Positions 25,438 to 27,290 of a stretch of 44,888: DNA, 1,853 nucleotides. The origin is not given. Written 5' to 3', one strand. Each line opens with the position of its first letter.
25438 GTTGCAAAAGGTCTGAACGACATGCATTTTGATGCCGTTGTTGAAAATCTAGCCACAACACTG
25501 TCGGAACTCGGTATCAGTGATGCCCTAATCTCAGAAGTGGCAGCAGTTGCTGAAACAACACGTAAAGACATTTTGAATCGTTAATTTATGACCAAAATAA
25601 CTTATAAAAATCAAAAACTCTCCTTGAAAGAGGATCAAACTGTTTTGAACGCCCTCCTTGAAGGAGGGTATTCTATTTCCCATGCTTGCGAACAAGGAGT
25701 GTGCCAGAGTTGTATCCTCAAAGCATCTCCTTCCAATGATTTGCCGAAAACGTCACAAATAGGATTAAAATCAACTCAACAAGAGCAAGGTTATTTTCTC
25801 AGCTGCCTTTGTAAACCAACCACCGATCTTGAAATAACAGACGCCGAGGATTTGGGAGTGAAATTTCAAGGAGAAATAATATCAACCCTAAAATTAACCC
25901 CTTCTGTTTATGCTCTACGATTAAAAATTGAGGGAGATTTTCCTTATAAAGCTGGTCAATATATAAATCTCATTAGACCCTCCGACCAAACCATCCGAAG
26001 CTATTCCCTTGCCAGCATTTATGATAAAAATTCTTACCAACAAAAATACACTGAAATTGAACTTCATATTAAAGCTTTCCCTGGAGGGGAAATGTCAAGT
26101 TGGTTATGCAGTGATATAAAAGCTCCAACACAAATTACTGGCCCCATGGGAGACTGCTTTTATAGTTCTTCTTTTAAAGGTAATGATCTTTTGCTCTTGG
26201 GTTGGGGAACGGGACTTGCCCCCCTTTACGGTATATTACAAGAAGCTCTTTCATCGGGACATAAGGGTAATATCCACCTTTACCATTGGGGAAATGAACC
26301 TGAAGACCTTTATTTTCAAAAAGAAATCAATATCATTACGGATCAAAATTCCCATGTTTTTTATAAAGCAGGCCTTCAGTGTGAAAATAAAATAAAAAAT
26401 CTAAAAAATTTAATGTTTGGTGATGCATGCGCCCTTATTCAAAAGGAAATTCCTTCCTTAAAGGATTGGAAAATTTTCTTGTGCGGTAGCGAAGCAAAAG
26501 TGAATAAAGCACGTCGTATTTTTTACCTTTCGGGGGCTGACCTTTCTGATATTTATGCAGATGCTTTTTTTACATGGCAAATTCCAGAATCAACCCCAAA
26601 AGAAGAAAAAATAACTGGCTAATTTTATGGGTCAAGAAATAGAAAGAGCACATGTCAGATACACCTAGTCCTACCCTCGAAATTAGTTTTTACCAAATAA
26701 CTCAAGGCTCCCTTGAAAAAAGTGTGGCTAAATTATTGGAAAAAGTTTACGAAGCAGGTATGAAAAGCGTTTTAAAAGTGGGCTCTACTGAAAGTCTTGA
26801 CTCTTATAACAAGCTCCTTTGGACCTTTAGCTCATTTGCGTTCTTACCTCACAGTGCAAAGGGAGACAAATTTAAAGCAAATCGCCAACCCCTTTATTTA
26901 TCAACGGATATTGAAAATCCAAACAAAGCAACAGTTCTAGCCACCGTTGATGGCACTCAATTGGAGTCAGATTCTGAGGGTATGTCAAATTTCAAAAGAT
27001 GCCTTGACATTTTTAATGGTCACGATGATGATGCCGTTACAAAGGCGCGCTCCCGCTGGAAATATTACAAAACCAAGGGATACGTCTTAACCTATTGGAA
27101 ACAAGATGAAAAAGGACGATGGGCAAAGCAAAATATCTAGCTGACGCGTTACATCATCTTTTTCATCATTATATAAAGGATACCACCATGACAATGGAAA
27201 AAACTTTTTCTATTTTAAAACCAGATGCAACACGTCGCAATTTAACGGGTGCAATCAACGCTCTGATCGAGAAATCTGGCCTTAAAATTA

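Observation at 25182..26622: Truncated haemoglobin and a dedicated Fd-FNR reductase form a coupled cassette wedged between pepA and holC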

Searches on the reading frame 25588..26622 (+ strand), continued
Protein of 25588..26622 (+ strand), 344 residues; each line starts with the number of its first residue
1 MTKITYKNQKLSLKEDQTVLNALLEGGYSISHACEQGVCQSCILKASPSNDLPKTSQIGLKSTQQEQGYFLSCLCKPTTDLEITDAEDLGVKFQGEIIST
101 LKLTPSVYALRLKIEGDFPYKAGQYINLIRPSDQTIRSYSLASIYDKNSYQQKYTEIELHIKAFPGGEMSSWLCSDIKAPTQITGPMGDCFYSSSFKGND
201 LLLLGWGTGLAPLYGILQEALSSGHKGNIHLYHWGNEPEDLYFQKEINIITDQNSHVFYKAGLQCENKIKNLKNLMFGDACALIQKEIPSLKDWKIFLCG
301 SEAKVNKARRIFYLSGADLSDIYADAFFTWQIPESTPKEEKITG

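Call 59: fold_search(model_id=the predicted structure, library=pdb)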
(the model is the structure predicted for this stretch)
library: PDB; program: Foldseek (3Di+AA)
matches with E <= 10: 1350; with E <= 0.001: 334
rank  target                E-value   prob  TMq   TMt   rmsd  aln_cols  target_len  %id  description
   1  5ogx                  3.2e-28  1.00  0.63  0.65   9.8       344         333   24  Crystal structure of Amycolatopsis cytochrome P450 reductase GcoB. (released 2018-07-04)
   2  7c3a_C                7.9e-23  1.00  0.62  0.65  10.2       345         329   20  Ferredoxin reductase in carbazole 1,9a-dioxygenase (released 2021-05-26)
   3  4wqm                  7.9e-23  1.00  0.59  0.61  10.8       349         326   19  Structure of the toluene 4-monooxygenase NADH oxidoreductase T4moF, K270S K271S variant (released 2015-09-09)
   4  1krh_A                8.9e-23  1.00  0.56  0.57   9.7       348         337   21  X-ray Structure of Benzoate Dioxygenase Reductase (released 2002-05-15)
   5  7c3a_B                2.9e-22  1.00  0.62  0.64  10.7       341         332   22  Ferredoxin reductase in carbazole 1,9a-dioxygenase (released 2021-05-26)
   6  7c3b_C                2.1e-21  1.00  0.61  0.63  10.8       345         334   21  Ferredoxin reductase in carbazole 1,9a-dioxygenase (FAD apo form) (released 2021-05-26)
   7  7c3b_A                3.1e-20  1.00  0.57  0.60  11.1       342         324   22  Ferredoxin reductase in carbazole 1,9a-dioxygenase (FAD apo form) (released 2021-05-26)
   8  7c3a_A                3.5e-20  1.00  0.59  0.62  10.8       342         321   21  Ferredoxin reductase in carbazole 1,9a-dioxygenase (released 2021-05-26)
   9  8a1x_F                1.0e-19  1.00  0.59  0.50   9.0       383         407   18  Sodium pumping NADH-quinone oxidoreductase with inhibitor DQA (released 2023-06-14)
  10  8ad0_F                1.4e-19  1.00  0.61  0.53   7.8       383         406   18  X-ray structure of Na+-NQR from Vibrio cholerae in different conformation at 3.1 A (released 2023-07-12)
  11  8a1t_F                2.0e-19  1.00  0.62  0.53   8.4       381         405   18  Sodium pumping NADH-quinone oxidoreductase (released 2023-06-14)
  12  8a1v_F                3.1e-19  1.00  0.59  0.51   9.1       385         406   18  Sodium pumping NADH-quinone oxidoreductase with substrate Q2 (released 2023-06-14)
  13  7c3b_B                4.8e-19  1.00  0.52  0.57  11.3       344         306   20  Ferredoxin reductase in carbazole 1,9a-dioxygenase (FAD apo form) (released 2021-05-26)
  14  7xk3_F                1.1e-18  1.00  0.59  0.51   8.8       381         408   18  Cryo-EM structure of Na+-pumping NADH-ubiquinone oxidoreductase from Vibrio cholerae, state 1 (released 2022-07-20)
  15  8acw_F                3.2e-18  1.00  0.60  0.52   8.9       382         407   18  X-ray structure of Na+-NQR from Vibrio cholerae at 3.4 A resolution (released 2023-07-12)
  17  1gvh                  2.2e-16  1.00  0.55  0.48   4.7       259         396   17  The X-ray structure of ferric Escherichia coli flavohemoglobin reveals an unespected geometry of the distal heme pocket (released 2002-08-06)
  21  6o0a                  1.0e-15  1.00  0.56  0.51   3.2       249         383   17  Crystal structure of flavohemoglobin from Malassezia yamatoensis with bound FAD and heme determined by iron SAD phasing (released 2019-03-06)
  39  4g1b_A                2.6e-14  1.00  0.54  0.48   4.3       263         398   19  X-ray structure of yeast flavohemoglobin in complex with econazole (released 2012-11-14)
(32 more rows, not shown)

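Call 60: search_dna_similar(query=window:25588-26619:+, collection=plasmids, mode=protein, max_evalue=1e-30, max_rows=15)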
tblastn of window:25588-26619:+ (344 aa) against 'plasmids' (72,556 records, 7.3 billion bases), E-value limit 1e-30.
Records with a match: 6; places in all: 6; records where one place covers at least 80% of the query: 6.
Best place of each record, by identity: <60% 6.
By first word of the organism name: Methylocystis 3; Phyllobacterium 1; Stutzerimonas 1; Pseudomonas 1.
By predicted mobility (MOB-suite, as given by PLSDB): mobilizable 3; non-mobilizable 2; conjugative 1.
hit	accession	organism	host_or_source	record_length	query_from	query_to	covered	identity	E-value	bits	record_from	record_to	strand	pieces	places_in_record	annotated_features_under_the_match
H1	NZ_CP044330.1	Methylocystis rosea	-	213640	4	327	94%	35.9%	3e-56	204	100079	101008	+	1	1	2Fe-2S iron-sulfur cluster binding domain-containing protein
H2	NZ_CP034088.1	Methylocystis rosea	cell culture,groundwater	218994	4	327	94%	35.9%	3e-56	204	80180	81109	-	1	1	2Fe-2S iron-sulfur cluster binding domain-containing protein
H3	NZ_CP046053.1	Methylocystis heyeri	cell culture,Sphagnum peat bog lake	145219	1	328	95%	32.4%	1e-49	185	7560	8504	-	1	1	2Fe-2S iron-sulfur cluster-binding protein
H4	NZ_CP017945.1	Phyllobacterium zundukense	Oxytropis triphylla,cell culture,root ...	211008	8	329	94%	28.7%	8e-33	136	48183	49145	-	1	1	2Fe-2S iron-sulfur cluster-binding protein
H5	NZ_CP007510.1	Stutzerimonas decontaminans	marine sediment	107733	8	328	93%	28.5%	2e-33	137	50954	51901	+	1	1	2Fe-2S iron-sulfur cluster-binding protein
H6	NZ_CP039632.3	Pseudomonas veronii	Bacterial culture,sediment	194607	8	328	93%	28.5%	5e-33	136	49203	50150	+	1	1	2Fe-2S iron-sulfur cluster-binding protein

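Call 61: get_annotated_region(hit=H1, flank=4000)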
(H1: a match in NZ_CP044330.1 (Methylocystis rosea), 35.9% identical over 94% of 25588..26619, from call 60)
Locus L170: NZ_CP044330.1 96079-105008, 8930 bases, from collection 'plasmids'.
description: Methylocystis rosea strain BRCS1 plasmid unnamed2, complete sequence
organism: Methylocystis rosea (NCBI taxid 173366)
taxonomy: Bacteria; Pseudomonadota; Alphaproteobacteria; Hyphomicrobiales; Methylocystaceae; Methylocystis; Methylocystis rosea
host: -; source: -; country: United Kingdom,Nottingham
typing (MOB-suite, as given by PLSDB): mobilizable; relaxase MOBP
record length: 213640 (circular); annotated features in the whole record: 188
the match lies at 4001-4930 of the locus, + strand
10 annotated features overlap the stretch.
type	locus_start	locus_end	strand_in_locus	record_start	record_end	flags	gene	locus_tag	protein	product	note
CDS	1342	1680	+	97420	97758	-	smbP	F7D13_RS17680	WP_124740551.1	small metal-binding protein SmbP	-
CDS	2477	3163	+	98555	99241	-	-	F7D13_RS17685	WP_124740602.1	RNA polymerase sigma factor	GO:0006352 - DNA-templated transcription initiation [Evidence IEA]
CDS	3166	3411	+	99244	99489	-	-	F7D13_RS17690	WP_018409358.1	hypothetical protein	-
CDS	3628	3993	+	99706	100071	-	-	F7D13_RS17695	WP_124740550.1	group 1 truncated hemoglobin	-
CDS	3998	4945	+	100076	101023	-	-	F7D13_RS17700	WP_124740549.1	2Fe-2S iron-sulfur cluster binding domain-containing protein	-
CDS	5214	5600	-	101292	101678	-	-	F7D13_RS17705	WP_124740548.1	hypothetical protein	-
CDS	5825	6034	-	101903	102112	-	-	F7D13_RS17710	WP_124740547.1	hypothetical protein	-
CDS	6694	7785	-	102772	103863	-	-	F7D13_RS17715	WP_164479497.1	acyltransferase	-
CDS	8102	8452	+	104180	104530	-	-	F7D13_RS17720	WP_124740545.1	single-stranded DNA-binding protein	-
CDS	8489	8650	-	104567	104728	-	-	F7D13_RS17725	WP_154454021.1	hypothetical protein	-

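Call 62: get_annotated_region(hit=H5, flank=4000)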
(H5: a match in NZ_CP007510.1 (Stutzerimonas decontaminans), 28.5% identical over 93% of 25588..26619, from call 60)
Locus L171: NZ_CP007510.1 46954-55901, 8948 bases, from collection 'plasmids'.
description: Stutzerimonas decontaminans strain 19SMN4 plasmid pLIB119, complete sequence
organism: Stutzerimonas decontaminans (NCBI taxid 3022791)
taxonomy: Bacteria; Pseudomonadota; Gammaproteobacteria; Pseudomonadales; Pseudomonadaceae; Stutzerimonas; Stutzerimonas decontaminans
host: -; source: marine sediment; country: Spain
typing (MOB-suite, as given by PLSDB): mobilizable; replicon rep_cluster_1516; relaxase MOBP
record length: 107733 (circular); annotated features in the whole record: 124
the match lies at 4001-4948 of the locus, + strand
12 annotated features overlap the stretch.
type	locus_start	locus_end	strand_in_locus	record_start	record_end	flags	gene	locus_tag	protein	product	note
CDS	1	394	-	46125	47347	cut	-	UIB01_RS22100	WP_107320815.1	IS3 family transposase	-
CDS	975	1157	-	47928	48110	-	-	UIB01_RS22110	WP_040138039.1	hypothetical protein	-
CDS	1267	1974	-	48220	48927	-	-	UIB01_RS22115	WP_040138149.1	phospholipase D family protein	-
CDS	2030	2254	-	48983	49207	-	-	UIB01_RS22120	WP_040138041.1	hypothetical protein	-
CDS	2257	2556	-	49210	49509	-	-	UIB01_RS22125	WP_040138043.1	hypothetical protein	-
CDS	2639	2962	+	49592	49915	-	-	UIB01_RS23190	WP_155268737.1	hypothetical protein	-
CDS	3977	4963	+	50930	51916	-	-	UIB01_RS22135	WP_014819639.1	2Fe-2S iron-sulfur cluster-binding protein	-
CDS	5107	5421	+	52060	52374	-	ndoA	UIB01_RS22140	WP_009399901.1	naphthalene 1,2-dioxygenase system ferredoxin NdoA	-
CDS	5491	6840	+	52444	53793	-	-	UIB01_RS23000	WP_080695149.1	SRPBCC family protein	GO:0044237 - cellular metabolic process [Evidence IEA]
CDS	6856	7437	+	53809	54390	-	-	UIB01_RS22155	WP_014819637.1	aromatic-ring-hydroxylating dioxygenase subunit beta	GO:0019439 - aromatic compound catabolic process [Evidence IEA]; GO:0006725 - cellular aromatic compound metabolic ...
CDS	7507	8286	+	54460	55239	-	hcaB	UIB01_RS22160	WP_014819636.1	3-(cis-5,6-dihydroxycyclohexa-1, 3-dien-1-yl)propanoate dehydrogenase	-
CDS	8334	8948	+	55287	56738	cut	-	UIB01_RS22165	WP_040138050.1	aldehyde dehydrogenase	-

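Call 63: get_annotated_region(hit=H3, flank=2500)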
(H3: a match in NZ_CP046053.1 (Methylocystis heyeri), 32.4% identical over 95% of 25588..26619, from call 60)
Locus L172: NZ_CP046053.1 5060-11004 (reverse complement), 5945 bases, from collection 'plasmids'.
description: Methylocystis heyeri strain H2 plasmid unnamed1, complete sequence
organism: Methylocystis heyeri (NCBI taxid 391905)
taxonomy: Bacteria; Pseudomonadota; Alphaproteobacteria; Hyphomicrobiales; Methylocystaceae; Methylocystis; Methylocystis heyeri
host: -; source: cell culture,Sphagnum peat bog lake; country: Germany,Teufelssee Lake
typing (MOB-suite, as given by PLSDB): non-mobilizable
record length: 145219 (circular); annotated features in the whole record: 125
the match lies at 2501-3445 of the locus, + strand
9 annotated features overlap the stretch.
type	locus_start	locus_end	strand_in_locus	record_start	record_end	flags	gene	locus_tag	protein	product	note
CDS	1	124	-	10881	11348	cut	-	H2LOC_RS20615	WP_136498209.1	DUF4142 domain-containing protein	-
CDS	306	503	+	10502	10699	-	-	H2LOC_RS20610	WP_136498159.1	hypothetical protein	-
CDS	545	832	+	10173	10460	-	-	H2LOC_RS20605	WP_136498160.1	DUF6522 family protein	-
CDS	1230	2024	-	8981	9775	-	-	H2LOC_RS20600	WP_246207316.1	RNA polymerase sigma factor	GO:0006352 - DNA-templated transcription initiation [Evidence IEA]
CDS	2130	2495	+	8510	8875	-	-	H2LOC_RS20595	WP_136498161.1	group 1 truncated hemoglobin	-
CDS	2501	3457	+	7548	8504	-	-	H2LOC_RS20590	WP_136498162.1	2Fe-2S iron-sulfur cluster-binding protein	-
CDS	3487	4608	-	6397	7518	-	-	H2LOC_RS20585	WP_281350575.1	RHE_PE00001 family protein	-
CDS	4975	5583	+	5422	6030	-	-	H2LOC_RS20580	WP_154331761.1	type IV toxin-antitoxin system AbiEi family antitoxin domain-containing protein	-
CDS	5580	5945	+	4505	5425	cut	-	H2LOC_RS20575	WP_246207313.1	nucleotidyl transferase AbiEii/AbiGii toxin family protein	-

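Call 64: get_annotated_region(hit=H4, flank=2500)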
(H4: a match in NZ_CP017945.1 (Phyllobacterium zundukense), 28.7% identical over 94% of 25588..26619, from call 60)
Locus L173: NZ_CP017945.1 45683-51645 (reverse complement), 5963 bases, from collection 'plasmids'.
description: Phyllobacterium zundukense strain Tri-48 plasmid unnamed5, complete sequence
organism: Phyllobacterium zundukense (NCBI taxid 1867719)
taxonomy: Bacteria; Pseudomonadota; Alphaproteobacteria; Hyphomicrobiales; Phyllobacteriaceae; Phyllobacterium; Phyllobacterium zundukense
host: -; source: Oxytropis triphylla,cell culture,root nodule; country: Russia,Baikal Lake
typing (MOB-suite, as given by PLSDB): non-mobilizable
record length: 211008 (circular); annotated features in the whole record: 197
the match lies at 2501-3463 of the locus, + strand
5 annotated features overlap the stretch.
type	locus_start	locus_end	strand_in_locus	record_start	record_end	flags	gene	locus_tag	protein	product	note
CDS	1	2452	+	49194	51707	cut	-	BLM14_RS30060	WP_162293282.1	heavy metal translocating P-type ATPase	GO:0006812 - monoatomic cation transport [Evidence IEA]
CDS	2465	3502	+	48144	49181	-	-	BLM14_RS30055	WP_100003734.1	2Fe-2S iron-sulfur cluster-binding protein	-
CDS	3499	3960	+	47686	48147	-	cueR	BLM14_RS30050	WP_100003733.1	Cu(I)-responsive transcriptional regulator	GO:0006878 - intracellular copper ion homeostasis [Evidence IEA]; GO:0006355 - regulation of DNA-templated ...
CDS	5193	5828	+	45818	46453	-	-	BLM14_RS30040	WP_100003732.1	hypothetical protein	-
CDS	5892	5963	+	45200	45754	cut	-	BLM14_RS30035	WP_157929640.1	GNAT family N-acetyltransferase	-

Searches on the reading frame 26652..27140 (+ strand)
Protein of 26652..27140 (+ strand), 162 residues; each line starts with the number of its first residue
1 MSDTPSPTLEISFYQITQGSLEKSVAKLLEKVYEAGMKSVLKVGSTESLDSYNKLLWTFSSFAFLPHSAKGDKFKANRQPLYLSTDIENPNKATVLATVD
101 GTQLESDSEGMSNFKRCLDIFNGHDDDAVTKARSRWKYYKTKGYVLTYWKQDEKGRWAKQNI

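Call 3: search_protein_families(library=pfam, proteins=[window:26652-27140:+], max_evalue=0.01)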
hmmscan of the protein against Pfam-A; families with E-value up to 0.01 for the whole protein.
window:26652-27140:+ (162 aa): 1 family
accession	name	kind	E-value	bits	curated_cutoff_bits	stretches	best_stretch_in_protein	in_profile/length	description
PF04364.18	DNA_pol3_chi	-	9.2e-28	97.5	25.4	1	10-146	3-134/135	DNA polymerase III chi subunit, HolC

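Call 4: search_protein_families(library=ncbifam, proteins=[window:26652-27140:+], max_evalue=0.01)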
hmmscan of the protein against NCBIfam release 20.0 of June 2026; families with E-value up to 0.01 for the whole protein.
window:26652-27140:+ (162 aa): 4 families
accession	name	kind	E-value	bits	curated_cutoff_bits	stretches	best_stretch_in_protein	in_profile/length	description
NF004347.0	PRK05728.1-4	equivalog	3.9e-41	140.7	132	1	10-160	3-149/150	DNA polymerase III subunit chi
NF004348.0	PRK05728.1-5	equivalog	2.4e-20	73.2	178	1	11-151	4-136/138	DNA polymerase III subunit chi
NF005172.0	PRK06646.1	equivalog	2.7e-19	69.4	260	1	11-159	4-152/154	DNA polymerase III subunit chi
NF004346.0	PRK05728.1-2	equivalog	6.2e-09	36.4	234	1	23-148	20-138/141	DNA polymerase III subunit chi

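Call 28: find_homologous_proteins(query=window:26652-27137:+, max_evalue=0.00001)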
Query window:26652-27137:+ (162 aa): 41 proteins with E <= 0.00001 among 49 candidates.
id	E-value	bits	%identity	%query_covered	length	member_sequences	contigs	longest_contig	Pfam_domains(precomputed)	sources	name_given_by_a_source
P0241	1.6e-103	361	100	100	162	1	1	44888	PF04364.19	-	-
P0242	8.8e-60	219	65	96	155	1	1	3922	PF04364.19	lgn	-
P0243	7.7e-58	213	65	95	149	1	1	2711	PF04364.19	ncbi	-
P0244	2.0e-56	208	65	94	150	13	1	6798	PF04364.19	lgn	-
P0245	8.0e-55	203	65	94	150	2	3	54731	PF04364.19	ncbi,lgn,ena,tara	tara:strand:+ start:2467 stop:2919 length:453 start_codon:yes stop_codon:yes gene_type:complete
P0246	4.7e-52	194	62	93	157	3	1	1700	PF04364.19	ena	-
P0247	6.0e-51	191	58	96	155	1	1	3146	PF04364.19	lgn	-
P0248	1.0e-49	187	56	94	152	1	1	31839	PF04364.19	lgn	-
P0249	1.2e-49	186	60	93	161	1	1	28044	PF04364.19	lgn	-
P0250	1.6e-49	186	58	96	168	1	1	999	PF04364.19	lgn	-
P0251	9.0e-49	183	56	94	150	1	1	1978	PF04364.19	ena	-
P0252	9.5e-49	183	56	99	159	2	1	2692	PF04364.19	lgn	-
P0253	1.0e-48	183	56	98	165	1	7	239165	PF04364.19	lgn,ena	-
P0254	6.2e-48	181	55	95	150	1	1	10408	PF04364.19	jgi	jgi:DNA polymerase-3 subunit chi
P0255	7.1e-42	161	51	94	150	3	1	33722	PF04364.19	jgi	jgi:DNA polymerase III, chi subunit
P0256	6.3e-41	158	63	78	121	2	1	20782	PF04364.19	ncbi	-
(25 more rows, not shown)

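Call 30: find_encoding_contigs(protein=P0245, flank=5000, max_places=1)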
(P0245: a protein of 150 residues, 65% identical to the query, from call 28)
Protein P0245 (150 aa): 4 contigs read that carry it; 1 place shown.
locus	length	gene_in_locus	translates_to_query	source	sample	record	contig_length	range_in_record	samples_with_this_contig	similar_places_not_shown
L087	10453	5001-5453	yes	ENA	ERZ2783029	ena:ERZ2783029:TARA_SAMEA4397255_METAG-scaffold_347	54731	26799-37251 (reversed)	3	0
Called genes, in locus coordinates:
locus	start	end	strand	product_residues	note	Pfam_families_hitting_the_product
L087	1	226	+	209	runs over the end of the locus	PF04280:Tim44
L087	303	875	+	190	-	PF01713:Smr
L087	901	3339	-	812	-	PF00773:RNB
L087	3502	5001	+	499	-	PF02789:Peptidase_M17_N, PF00883:Peptidase_M17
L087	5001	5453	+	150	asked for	PF04364:DNA_pol3_chi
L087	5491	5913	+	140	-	PF00334:NDK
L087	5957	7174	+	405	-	PF09839:DUF2066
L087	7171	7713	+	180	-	PF01066:CDP-OH_P_transf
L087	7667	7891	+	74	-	-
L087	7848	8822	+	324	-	PF01594:AI-2E_transport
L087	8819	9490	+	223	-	PF22688:Hda_lid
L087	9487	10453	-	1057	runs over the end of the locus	-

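Call 31: find_encoding_contigs(protein=P0256, flank=5000, max_places=1)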
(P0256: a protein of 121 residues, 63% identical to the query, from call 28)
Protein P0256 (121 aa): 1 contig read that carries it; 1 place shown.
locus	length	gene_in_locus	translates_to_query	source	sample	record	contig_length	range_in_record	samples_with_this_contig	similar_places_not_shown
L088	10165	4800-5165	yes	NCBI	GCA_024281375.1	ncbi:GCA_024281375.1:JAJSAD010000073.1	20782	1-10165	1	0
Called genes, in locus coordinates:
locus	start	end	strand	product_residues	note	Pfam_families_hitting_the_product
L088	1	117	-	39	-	?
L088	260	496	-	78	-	PF00011:HSP20 (weak)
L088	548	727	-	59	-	-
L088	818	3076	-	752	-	PF00773:RNB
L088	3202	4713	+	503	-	PF02789:Peptidase_M17_N, PF00883:Peptidase_M17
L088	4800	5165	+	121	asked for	PF04364:DNA_pol3_chi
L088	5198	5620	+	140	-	PF00334:NDK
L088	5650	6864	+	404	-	PF09839:DUF2066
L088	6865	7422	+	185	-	PF01066:CDP-OH_P_transf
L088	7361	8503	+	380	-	PF01594:AI-2E_transport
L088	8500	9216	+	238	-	PF22688:Hda_lid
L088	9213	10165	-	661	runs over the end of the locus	PF05192:MutS_III, PF05190:MutS_IV, PF00488:MutS_V, PF27441:MutS_C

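Call 32: find_encoding_contigs(protein=P0253, flank=5000, max_places=1)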
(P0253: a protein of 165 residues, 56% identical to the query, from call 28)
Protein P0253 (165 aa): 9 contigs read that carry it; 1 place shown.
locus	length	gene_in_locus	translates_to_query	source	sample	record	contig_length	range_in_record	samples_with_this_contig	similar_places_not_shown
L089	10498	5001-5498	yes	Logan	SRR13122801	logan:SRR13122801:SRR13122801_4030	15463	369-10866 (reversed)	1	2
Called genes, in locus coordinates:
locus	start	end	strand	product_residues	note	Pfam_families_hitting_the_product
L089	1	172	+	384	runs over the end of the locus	PF01116:F_bP_aldolase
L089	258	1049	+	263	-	-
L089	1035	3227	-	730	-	PF00773:RNB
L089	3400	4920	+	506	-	PF02789:Peptidase_M17_N, PF00883:Peptidase_M17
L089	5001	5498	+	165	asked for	PF04364:DNA_pol3_chi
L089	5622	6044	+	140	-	PF00334:NDK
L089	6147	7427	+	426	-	PF09839:DUF2066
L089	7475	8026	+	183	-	PF01066:CDP-OH_P_transf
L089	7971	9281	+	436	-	PF01594:AI-2E_transport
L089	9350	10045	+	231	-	PF00308:Bac_DnaA (faint), PF22688:Hda_lid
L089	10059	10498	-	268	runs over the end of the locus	?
